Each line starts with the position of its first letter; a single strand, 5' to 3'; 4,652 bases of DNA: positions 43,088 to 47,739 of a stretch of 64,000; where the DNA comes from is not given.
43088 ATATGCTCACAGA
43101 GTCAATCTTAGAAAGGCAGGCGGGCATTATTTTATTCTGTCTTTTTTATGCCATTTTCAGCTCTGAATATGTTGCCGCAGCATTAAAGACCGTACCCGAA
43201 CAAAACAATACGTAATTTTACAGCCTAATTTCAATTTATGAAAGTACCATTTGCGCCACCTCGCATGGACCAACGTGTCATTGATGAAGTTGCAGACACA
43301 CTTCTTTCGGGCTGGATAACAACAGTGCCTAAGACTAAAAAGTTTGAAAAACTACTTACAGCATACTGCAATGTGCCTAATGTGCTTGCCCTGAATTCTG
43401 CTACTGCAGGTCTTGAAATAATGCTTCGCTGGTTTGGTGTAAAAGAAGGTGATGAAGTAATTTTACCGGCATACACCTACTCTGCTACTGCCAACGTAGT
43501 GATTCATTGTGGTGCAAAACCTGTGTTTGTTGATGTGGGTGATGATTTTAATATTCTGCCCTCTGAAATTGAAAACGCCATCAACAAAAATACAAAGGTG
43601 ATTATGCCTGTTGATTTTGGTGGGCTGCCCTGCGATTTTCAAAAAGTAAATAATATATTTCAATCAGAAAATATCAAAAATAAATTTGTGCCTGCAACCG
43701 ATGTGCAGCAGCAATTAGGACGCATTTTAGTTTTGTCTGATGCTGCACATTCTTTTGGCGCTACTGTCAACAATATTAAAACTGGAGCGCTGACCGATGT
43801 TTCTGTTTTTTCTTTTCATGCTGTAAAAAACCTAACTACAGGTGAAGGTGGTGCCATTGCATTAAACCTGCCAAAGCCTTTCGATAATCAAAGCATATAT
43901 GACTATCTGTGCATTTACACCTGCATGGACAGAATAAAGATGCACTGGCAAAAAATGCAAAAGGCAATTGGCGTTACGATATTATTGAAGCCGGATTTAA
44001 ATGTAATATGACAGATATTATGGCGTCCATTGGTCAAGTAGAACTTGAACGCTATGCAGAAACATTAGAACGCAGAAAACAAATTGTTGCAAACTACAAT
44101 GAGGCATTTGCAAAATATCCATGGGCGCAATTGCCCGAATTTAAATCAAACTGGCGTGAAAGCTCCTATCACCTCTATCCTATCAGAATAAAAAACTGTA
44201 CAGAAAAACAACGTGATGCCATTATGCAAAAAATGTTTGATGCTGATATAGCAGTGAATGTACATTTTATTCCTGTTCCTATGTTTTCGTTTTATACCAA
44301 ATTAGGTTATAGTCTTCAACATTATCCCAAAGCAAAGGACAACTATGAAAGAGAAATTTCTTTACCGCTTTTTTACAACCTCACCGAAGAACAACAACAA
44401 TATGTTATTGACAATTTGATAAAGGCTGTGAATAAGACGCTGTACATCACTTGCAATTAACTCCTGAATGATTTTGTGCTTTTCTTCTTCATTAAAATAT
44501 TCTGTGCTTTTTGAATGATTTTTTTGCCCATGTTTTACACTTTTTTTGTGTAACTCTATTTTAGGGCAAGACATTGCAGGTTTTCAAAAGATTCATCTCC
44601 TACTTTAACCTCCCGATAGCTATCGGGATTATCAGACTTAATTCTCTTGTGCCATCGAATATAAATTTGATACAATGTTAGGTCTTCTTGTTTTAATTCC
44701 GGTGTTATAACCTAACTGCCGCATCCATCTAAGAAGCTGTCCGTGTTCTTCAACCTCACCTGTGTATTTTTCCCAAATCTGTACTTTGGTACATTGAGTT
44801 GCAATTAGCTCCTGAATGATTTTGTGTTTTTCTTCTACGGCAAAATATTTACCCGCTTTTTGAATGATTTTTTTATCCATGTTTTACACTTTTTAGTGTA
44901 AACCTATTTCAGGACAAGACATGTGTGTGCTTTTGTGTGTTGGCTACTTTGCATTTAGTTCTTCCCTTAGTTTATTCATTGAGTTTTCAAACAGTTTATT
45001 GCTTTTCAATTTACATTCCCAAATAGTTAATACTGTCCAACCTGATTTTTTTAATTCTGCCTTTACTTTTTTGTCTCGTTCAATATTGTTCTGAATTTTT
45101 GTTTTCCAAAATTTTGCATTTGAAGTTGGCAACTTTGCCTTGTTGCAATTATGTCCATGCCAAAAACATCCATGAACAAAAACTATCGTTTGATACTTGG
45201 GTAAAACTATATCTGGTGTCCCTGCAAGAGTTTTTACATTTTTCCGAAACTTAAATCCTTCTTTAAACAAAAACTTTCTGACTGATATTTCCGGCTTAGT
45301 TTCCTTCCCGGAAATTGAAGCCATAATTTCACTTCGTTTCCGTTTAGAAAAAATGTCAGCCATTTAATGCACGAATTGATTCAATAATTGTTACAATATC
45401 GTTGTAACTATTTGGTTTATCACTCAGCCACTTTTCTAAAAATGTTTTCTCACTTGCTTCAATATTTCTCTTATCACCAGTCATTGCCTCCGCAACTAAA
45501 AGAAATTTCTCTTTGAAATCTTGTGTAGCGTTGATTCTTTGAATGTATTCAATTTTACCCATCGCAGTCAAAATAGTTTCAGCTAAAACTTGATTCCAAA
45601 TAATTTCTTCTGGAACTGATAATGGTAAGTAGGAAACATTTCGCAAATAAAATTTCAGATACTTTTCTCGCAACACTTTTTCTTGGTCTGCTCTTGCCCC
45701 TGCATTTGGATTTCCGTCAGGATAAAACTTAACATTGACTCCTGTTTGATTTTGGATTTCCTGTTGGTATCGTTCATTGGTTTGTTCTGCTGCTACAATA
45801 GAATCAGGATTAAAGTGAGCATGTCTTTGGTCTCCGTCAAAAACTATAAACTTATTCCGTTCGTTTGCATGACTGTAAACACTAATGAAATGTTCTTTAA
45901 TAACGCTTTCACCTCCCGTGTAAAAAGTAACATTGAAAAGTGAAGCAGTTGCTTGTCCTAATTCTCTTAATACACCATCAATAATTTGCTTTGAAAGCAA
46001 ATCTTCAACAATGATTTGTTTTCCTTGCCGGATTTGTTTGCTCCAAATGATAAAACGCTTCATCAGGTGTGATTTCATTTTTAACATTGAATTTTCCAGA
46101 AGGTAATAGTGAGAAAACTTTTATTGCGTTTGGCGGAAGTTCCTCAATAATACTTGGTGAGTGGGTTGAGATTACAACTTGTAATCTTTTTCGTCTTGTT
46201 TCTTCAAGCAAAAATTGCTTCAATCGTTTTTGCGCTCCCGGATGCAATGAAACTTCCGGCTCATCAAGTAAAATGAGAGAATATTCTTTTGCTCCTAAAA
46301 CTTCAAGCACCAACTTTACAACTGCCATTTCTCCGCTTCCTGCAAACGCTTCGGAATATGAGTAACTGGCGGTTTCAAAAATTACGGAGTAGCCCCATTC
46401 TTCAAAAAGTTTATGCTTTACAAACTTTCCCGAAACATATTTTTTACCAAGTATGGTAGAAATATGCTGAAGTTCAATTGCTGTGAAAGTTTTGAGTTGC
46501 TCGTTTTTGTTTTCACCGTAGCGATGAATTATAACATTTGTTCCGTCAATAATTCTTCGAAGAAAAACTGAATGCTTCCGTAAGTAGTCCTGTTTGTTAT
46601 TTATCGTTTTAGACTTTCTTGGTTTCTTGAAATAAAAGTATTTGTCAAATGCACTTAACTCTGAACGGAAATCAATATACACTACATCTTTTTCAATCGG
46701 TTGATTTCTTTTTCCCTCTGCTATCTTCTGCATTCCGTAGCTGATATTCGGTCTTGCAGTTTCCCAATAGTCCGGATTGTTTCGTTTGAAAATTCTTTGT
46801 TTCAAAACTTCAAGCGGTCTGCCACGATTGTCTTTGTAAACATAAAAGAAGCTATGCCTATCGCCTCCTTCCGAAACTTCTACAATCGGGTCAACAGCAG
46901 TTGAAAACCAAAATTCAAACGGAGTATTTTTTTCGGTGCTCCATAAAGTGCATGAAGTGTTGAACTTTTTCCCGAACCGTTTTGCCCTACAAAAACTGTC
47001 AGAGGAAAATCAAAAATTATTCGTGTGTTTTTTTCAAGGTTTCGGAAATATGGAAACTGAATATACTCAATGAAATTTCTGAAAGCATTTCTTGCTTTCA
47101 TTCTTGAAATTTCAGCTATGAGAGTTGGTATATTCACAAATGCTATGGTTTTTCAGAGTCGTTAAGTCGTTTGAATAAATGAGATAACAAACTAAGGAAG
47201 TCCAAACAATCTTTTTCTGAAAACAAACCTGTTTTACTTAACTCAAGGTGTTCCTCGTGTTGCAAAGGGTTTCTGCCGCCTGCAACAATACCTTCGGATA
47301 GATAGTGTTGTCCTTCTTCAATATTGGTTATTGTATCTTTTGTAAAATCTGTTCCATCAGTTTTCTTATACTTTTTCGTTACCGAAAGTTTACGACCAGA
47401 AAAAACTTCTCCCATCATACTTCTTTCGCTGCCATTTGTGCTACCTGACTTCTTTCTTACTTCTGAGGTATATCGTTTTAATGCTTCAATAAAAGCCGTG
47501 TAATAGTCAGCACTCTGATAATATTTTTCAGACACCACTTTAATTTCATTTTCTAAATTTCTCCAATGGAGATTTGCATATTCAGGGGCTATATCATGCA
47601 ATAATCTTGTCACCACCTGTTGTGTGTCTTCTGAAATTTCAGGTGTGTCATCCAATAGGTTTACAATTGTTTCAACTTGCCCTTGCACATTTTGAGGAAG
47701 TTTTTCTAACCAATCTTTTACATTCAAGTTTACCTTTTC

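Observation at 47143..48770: GHKL ATPase fused to a C-terminal HEPN ribonuclease-type domain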

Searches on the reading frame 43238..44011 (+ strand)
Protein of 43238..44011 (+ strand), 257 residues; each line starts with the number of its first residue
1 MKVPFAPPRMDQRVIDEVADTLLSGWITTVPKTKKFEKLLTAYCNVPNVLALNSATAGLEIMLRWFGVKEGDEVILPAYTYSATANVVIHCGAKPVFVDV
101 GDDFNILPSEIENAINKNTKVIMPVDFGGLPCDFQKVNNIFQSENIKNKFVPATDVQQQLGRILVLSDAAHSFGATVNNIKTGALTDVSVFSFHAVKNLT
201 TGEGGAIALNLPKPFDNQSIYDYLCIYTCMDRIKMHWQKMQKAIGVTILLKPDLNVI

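Call 9: search_protein_families(library=pfam, proteins=[window:43238-44011:+], max_evalue=0.01)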
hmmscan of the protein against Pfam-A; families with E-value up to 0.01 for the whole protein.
window:43238-44011:+ (257 aa): 3 families
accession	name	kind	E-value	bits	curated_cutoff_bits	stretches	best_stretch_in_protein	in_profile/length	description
PF01041.23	DegT_DnrJ_EryC1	-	9.5e-62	209.7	19.8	2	10-146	3-140/360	DegT/DnrJ/EryC1/StrS aminotransferase family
PF00155.27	Aminotran_1_2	-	1.1e-07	31.8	19.7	1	33-122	44-150/361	Aminotransferase class I and II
PF01053.26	Cys_Met_Meta_PP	-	0.00014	21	27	1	30-122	51-141/381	Cys/Met metabolism PLP-dependent enzyme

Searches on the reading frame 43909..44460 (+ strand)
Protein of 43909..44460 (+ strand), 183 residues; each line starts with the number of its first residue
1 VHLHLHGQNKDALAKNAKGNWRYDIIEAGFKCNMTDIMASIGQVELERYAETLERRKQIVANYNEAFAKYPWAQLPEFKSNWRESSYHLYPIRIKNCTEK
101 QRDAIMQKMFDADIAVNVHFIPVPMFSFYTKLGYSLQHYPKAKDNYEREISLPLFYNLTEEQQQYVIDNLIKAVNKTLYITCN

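Call 9: search_protein_families(library=pfam, proteins=[window:43909-44460:+], max_evalue=0.01)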
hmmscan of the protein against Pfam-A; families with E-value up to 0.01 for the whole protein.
window:43909-44460:+ (183 aa): 1 family
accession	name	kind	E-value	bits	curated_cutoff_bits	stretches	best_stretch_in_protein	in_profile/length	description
PF01041.23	DegT_DnrJ_EryC1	-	1.3e-29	104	19.8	1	3-170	198-359/360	DegT/DnrJ/EryC1/StrS aminotransferase family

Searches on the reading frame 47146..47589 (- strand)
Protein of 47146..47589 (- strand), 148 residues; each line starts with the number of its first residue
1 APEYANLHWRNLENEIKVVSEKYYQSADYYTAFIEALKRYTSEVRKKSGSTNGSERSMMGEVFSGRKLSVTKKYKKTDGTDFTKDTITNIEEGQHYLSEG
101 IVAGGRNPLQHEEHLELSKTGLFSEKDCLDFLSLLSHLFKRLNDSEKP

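Call 49: predict_structure(alignment_id=A3)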
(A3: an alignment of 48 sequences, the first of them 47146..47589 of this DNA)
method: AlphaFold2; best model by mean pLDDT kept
length: 148 residues; sequences in the alignment: 48
mean_pLDDT: 89.8   pTM: 0.84
mean pLDDT of the five models: 89.8, 88.7, 88.2, 88.2, 87.7
residues with pLDDT >= 90: 107; 70-90: 28; 50-70: 13; < 50: 0
segments of 3 or more residues with pLDDT < 50: none
pLDDT, mean of each block of 10 residues (from residue 1): 73 94 92 95 96 93 94 96 97 96 77 70 88 95 93
secondary structure, 60 per line:
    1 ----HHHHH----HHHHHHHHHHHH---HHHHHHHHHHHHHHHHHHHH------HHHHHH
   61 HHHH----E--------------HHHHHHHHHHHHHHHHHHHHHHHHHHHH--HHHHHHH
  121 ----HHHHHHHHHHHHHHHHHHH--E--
elements in order: H5-9 H14-25 H29-48 H55-64 H84-111 H114-120 H125-143

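Call 51: fold_search(model_id=the predicted structure, library=pdb)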
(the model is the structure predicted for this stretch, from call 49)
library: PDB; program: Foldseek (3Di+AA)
matches with E <= 10: 83; with E <= 0.001: 0
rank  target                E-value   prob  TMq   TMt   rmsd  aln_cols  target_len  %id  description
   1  2hsb                  6.7e-01  0.38  0.33  0.37  10.8       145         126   12  Crystal structure of a hepn domain containing protein (af_0298) from archaeoglobus fulgidus at 1.95 A resolution (released 2006-08-15)
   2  1o3u                  1.2e+00  0.57  0.44  0.51   7.5       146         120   10  Crystal structure of an hepn domain protein (tm0613) from thermotoga maritima at 1.75 A resolution (released 2003-04-22)
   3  1ufb_A                1.2e+00  0.54  0.44  0.50   8.3       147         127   10  Crystal structure of TT1696 from Thermus thermophilus HB8 (released 2003-11-28)
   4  6m6u_I                1.4e+00  0.23  0.33  0.36   8.6       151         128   11  Crystal structure the toxin-antitoxin MntA-HpeT mutant-D39ED41E (released 2020-09-30)
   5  6m6u_D                1.6e+00  0.21  0.33  0.36   8.5       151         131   12  Crystal structure the toxin-antitoxin MntA-HpeT mutant-D39ED41E (released 2020-09-30)
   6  7bxo_F                1.8e+00  0.08  0.20  0.22  11.5       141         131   10  Crystal structure of the toxin-antitoxin with AMP-PNP (released 2020-09-30)
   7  6iuh_B                1.8e+00  0.12  0.24  0.27   9.7       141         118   10  Crystal structure of GIT1 PBD domain in complex with Liprin-alpha2 (released 2019-02-20)
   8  7bxo_D                2.4e+00  0.14  0.32  0.34  10.4       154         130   12  Crystal structure of the toxin-antitoxin with AMP-PNP (released 2020-09-30)
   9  6y06_MODEL_1_A        2.8e+00  0.12  0.27  0.32  11.3       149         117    9  Moevan: a designed granulopoietic protein by topological rescaffolding (released 2020-03-18)
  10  2l7a_MODEL_1_A        2.9e+00  0.10  0.27  0.30  11.5       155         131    8  Solution Structure of the R3 Domain of Talin (released 2011-12-21)
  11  9dee                  3.1e+00  0.07  0.23  0.22  12.8       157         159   11  The designed serine hydrolase known as super (released 2025-02-19)
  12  6m6w_H                3.2e+00  0.14  0.34  0.37   8.2       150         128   10  Crystal structure the toxin-antitoxin MntA-HpeT mutant-Y104A (released 2020-09-30)
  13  6m6w_D                3.2e+00  0.13  0.33  0.35   8.2       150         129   12  Crystal structure the toxin-antitoxin MntA-HpeT mutant-Y104A (released 2020-09-30)
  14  3t6g_D                3.2e+00  0.12  0.32  0.35  12.1       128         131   16  Structure of the complex between NSP3 (SHEP1) and p130Cas (released 2011-11-23)
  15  7bxo_G                3.4e+00  0.13  0.34  0.37   8.5       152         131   11  Crystal structure of the toxin-antitoxin with AMP-PNP (released 2020-09-30)
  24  7bxo_H                5.1e+00  0.08  0.31  0.34   8.8       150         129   12  Crystal structure of the toxin-antitoxin with AMP-PNP (released 2020-09-30)
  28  6m6u_G                5.3e+00  0.12  0.37  0.40   7.6       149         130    7  Crystal structure the toxin-antitoxin MntA-HpeT mutant-D39ED41E (released 2020-09-30)
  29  5yep_B                5.3e+00  0.08  0.33  0.35  10.1       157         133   10  Crystal structure of SO_3166-SO_3165 from Shewanella oneidensis (released 2018-03-28)
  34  7ae6_B                5.6e+00  0.07  0.29  0.29  10.5       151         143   12  Crystal structure of di-AMPylated HEPN(R102A) toxin (released 2020-12-30)
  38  6m6u_H                5.9e+00  0.06  0.27  0.29   8.7       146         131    8  Crystal structure the toxin-antitoxin MntA-HpeT mutant-D39ED41E (released 2020-09-30)
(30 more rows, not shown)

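Call 52: search_solved_structures(query=A3, max_evalue=10, show_alignments=3)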
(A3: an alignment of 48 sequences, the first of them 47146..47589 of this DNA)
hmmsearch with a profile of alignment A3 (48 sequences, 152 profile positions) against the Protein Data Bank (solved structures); distinct sequences matched with E-value up to 10: 6.
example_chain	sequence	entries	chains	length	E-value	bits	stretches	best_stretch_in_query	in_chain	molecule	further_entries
6o07_A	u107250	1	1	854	0.68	13.2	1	21-84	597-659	Naa15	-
4xnh_A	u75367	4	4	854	0.7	13.2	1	21-84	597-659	N-terminal acetyltransferase A complex subunit NAT1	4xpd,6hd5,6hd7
4hnw_A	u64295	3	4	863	0.71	13.2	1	21-84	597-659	N-terminal acetyltransferase A complex subunit NAT1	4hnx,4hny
2hz8_A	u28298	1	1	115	0.77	13.1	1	29-91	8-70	De novo designed diiron protein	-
4y49_A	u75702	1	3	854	1.7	12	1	21-84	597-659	N-terminal acetyltransferase A complex subunit NAT1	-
1eq1_A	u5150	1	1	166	7.3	9.9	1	33-117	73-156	APOLIPOPHORIN-III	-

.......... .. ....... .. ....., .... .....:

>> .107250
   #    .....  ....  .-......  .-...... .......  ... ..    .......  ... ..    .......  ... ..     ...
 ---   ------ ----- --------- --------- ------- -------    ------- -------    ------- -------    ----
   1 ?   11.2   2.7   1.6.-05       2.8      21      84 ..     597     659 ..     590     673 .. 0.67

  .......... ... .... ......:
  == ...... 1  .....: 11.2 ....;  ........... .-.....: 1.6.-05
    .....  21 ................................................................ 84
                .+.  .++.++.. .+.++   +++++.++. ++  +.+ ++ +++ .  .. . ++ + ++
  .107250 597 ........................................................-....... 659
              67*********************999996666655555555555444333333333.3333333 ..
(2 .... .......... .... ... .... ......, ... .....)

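Call 68: fold_search(model_id=the predicted structure, library=viral)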
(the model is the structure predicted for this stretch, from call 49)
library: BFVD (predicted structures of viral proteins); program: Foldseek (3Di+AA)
matches with E <= 10: 91; with E <= 0.001: 0
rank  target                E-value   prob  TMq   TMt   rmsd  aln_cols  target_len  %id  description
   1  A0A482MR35            1.1e+00  0.14  0.25  0.18  17.9       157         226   15  Uncharacterized protein [Escherichia phage vB_EcoP_WFI101126]
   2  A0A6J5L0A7            1.1e+00  0.07  0.18  0.07  19.9       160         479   16  Caudovirus, tape measure, N-terminal [uncultured Caudovirales phage]
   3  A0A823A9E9            1.2e+00  0.07  0.21  0.16  25.8       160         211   17  (no name in the UniProt tables at hand)
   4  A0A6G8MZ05            1.8e+00  0.13  0.31  0.31  13.8       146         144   14  Uncharacterized protein [Cedratvirus kamchatka]
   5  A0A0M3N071            2.2e+00  0.08  0.23  0.26  13.4       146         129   14  Uncharacterized protein [Perigonia lusca single nucleopolyhedrovirus]
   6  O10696                2.3e+00  0.07  0.23  0.05  13.3       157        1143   11  Polyprotein (Fragment) [Classical swine fever virus]
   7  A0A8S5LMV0            2.4e+00  0.09  0.25  0.14  14.2       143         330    9  Zinc-ribbon domain protein [Siphoviridae sp. ctkyH28]
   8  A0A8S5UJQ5            2.6e+00  0.09  0.26  0.16  24.3       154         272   13  Uncharacterized protein [Podoviridae sp. ct9A73]
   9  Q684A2                2.7e+00  0.09  0.25  0.31  13.9       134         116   14  (no name in the UniProt tables at hand)
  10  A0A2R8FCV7            3.0e+00  0.10  0.28  0.34   9.5       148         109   13  Uncharacterized protein [Brazilian cedratvirus IHUMI]
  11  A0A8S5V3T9            3.3e+00  0.14  0.39  0.23  11.7       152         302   14  Uncharacterized protein [Siphoviridae sp. cttKr9]
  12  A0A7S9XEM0            3.5e+00  0.11  0.29  0.22  11.4       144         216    9  (no name in the UniProt tables at hand)
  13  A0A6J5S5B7            3.5e+00  0.06  0.25  0.20  10.8       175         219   13  Uncharacterized protein [uncultured Caudovirales phage]
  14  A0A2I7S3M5            3.6e+00  0.08  0.28  0.26  11.1       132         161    8  (no name in the UniProt tables at hand)
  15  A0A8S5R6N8            4.0e+00  0.07  0.27  0.25  19.4       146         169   11  Uncharacterized protein [virus sp. ctah610]
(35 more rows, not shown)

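Call 69: find_homologous_proteins(query=A3, max_evalue=0.001)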
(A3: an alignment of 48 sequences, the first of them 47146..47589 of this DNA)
Query A3 (48 sequences) (148 aa, profile of the alignment): 70 proteins with E <= 0.001 among 3446 candidates.
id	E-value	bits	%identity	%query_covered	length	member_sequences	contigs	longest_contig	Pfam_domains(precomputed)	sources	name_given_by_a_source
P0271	2.3e-58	215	60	99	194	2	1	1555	PF09509.16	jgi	-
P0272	1.5e-57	212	77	99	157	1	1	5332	PF09509.16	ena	-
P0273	2.8e-57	211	100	100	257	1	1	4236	PF09509.16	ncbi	-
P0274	3.4e-56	207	78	99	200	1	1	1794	PF09509.16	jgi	-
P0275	8.7e-56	206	59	99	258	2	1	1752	PF09509.16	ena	-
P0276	1.4e-55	205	58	98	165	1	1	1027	PF09509.16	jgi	jgi:uncharacterized protein (TIGR02391 family)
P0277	3.1e-55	204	65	98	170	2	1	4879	PF09509.16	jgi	-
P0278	3.4e-55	204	59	99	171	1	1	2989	PF09509.16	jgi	jgi:uncharacterized protein (TIGR02391 family)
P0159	4.0e-55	204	63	99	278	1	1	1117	PF09509.16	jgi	jgi:uncharacterized protein (TIGR02391 family)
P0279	6.3e-55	203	62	87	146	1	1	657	PF09509.16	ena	-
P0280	7.0e-55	203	56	99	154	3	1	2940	PF09509.16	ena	-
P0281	7.7e-55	203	60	97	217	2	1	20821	PF09509.16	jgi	jgi:uncharacterized protein (TIGR02391 family)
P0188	1.4e-54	202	60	98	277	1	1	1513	PF09509.16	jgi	-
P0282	2.8e-54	201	57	99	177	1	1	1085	PF09509.16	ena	-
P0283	5.2e-54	200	51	99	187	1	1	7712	PF09509.16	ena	-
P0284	1.2e-53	199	62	99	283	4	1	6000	PF09509.16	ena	-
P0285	2.5e-53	198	59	99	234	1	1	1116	PF09509.16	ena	-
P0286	4.7e-53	197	71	100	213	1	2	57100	PF09509.16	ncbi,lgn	-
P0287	8.5e-53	196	65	97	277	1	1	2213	PF09509.16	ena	-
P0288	1.2e-52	196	53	99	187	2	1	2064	PF09509.16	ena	-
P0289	1.7e-52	195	56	99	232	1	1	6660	PF09509.16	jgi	jgi:uncharacterized protein (TIGR02391 family)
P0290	2.4e-52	195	54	99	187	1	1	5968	PF09509.16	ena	-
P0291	2.4e-52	195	56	99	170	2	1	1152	PF09509.16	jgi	-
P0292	3.1e-52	195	54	99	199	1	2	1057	PF09509.16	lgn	-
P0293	7.5e-52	193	56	99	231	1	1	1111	PF09509.16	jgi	jgi:uncharacterized protein (TIGR02391 family)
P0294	1.5e-51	192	73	99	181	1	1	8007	PF09509.16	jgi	-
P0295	9.5e-51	190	52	99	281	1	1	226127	PF09509.16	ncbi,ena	-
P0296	2.2e-50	189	52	99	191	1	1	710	PF09509.16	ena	-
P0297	2.4e-50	188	54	99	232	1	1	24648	PF09509.16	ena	-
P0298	2.2e-49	185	52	99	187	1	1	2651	PF09509.16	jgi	jgi:uncharacterized protein (TIGR02391 family)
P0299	8.0e-49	184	53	99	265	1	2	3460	PF09509.16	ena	-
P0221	1.0e-48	183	59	99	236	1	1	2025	PF09509.16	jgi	jgi:uncharacterized protein (TIGR02391 family)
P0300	2.0e-48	182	51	99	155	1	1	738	PF09509.16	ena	-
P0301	3.2e-48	182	49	99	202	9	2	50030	PF09509.16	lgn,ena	-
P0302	4.1e-47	178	48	99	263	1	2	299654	PF00145.24,PF09509.16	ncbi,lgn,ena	-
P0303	1.7e-46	176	58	90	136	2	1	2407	PF09509.16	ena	-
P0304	2.7e-45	172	60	91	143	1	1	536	PF09509.16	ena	-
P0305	1.2e-44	170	45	99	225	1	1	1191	PF09509.16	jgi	jgi:uncharacterized protein (TIGR02391 family)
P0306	1.5e-44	170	49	93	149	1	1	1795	PF09509.16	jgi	jgi:uncharacterized protein (TIGR02391 family)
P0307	1.6e-42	163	62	84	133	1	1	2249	PF09509.16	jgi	jgi:uncharacterized protein (TIGR02391 family)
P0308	1.4e-41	160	47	95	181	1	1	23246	PF09509.16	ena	-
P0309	3.3e-40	156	42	100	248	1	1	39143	PF09509.16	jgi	jgi:uncharacterized protein (TIGR02391 family)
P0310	3.6e-40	155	37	97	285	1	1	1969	PF09509.16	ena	-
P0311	1.6e-36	144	65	75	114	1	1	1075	PF09509.16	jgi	jgi:uncharacterized protein (TIGR02391 family)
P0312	8.2e-36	141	65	75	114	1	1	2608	PF09509.16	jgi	jgi:uncharacterized protein (TIGR02391 family)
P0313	7.4e-35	138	59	75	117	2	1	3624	PF09509.16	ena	-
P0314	1.4e-34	137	35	97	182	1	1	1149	PF09509.16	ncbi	ncbi:TIGR02391 family protein, partial [Salinivibrio kushneri]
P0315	1.5e-34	137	65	75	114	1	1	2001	PF09509.16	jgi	jgi:uncharacterized protein (TIGR02391 family)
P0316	2.0e-33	134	54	76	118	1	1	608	PF09509.16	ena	-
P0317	6.2e-33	132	67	78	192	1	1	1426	PF09509.16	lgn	-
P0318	1.3e-32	131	33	99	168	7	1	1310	PF09509.16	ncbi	-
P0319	2.7e-32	130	31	97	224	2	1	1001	PF09509.16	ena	-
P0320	5.9e-30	122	76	64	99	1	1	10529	PF09509.16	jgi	jgi:hypothetical protein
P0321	7.6e-30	122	62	59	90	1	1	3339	PF09509.16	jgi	-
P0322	9.3e-30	122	82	64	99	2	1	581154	PF09509.16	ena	-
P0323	1.7e-28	118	62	57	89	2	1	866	PF09509.16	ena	-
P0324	3.5e-28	117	63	59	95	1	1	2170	PF09509.16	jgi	jgi:hypothetical protein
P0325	4.5e-28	116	62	59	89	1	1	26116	PF09509.16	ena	-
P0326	2.4e-26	111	64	59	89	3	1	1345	PF09509.16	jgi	jgi:hypothetical protein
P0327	2.7e-26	110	78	53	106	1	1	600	PF09509.16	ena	-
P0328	6.5e-26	109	78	55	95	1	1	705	PF09509.16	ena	-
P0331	5.9e-24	103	60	54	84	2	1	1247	PF09509.16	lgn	-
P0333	9.7e-23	99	63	38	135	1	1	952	PF09509.16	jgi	-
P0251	3.1e-19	87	69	41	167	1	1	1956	PF09509.16,PF02518.32,PF13589.13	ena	-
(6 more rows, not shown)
